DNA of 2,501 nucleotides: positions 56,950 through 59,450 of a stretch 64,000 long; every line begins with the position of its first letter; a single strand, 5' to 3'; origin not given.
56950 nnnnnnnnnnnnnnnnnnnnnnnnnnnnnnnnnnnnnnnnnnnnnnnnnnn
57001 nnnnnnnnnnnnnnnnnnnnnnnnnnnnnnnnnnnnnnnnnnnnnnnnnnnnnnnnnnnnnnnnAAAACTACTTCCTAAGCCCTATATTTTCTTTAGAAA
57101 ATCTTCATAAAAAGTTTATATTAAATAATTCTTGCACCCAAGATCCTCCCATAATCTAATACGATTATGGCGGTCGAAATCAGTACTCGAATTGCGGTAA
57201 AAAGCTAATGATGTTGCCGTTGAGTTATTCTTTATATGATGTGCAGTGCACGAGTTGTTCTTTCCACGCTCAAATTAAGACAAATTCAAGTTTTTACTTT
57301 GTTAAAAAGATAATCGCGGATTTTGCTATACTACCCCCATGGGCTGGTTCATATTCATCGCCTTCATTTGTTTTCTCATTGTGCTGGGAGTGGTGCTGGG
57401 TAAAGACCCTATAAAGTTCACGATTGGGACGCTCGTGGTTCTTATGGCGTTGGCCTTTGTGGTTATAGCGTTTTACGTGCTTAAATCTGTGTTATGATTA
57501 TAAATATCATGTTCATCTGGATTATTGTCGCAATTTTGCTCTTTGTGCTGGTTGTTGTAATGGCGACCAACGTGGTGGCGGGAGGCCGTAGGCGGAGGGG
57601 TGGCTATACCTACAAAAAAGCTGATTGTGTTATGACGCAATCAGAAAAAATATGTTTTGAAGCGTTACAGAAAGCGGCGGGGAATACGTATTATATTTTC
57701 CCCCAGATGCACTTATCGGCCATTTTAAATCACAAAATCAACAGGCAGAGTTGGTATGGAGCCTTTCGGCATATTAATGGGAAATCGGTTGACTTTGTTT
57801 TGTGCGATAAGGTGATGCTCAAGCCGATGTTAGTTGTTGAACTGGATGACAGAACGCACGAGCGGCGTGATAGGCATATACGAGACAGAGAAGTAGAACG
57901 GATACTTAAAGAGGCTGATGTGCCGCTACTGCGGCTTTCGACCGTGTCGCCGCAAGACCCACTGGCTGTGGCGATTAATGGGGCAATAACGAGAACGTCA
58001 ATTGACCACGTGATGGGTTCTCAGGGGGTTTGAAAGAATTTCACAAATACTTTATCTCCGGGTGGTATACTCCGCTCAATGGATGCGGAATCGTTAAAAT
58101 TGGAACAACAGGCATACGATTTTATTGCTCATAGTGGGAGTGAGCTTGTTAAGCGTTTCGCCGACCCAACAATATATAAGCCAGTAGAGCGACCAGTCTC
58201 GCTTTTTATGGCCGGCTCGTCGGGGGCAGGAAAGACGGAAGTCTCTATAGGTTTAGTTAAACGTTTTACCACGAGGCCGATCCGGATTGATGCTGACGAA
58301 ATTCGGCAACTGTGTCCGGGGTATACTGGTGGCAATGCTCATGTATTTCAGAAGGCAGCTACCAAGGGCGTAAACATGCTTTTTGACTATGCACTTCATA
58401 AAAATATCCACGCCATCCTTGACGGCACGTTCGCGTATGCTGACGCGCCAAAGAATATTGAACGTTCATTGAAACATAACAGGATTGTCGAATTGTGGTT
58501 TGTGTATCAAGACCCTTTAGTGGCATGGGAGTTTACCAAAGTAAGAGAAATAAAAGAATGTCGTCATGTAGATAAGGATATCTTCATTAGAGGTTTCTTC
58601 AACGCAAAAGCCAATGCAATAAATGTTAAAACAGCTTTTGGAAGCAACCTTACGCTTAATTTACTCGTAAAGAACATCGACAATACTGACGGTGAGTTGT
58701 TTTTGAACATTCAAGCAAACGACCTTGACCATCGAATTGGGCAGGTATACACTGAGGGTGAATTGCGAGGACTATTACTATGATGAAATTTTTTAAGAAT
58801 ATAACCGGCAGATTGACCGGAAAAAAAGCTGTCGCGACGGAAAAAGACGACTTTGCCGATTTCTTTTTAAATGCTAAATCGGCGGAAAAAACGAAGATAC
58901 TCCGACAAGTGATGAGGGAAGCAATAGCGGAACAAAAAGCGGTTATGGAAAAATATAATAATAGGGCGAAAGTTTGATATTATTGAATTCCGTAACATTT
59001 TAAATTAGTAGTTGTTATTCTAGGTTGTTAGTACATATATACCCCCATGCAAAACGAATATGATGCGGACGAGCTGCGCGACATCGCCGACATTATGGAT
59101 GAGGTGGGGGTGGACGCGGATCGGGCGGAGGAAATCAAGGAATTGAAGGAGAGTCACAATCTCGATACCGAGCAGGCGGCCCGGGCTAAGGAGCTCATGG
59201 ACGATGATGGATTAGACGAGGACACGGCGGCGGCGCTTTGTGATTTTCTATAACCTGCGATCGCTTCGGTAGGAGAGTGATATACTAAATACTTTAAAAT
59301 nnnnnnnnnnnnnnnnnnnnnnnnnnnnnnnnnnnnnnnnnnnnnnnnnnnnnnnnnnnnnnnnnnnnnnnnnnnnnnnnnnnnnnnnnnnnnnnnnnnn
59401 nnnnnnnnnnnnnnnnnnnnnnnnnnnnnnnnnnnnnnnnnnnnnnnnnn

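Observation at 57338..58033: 52-aa double-TM peptide translationally coupled to a TM-anchored DUF2726 protein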

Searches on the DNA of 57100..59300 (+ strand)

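Call 6: search_dna_similar(query=window:57100-59300:+, collection=ecoli_genomes, mode=near, max_rows=15)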
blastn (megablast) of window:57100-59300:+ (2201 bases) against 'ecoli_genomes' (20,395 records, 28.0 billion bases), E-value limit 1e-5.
No match.

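Call 7: search_dna_similar(query=window:57100-59300:+, collection=plasmids, mode=near, max_rows=15)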
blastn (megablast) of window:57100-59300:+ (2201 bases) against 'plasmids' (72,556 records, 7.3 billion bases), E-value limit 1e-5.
No match.
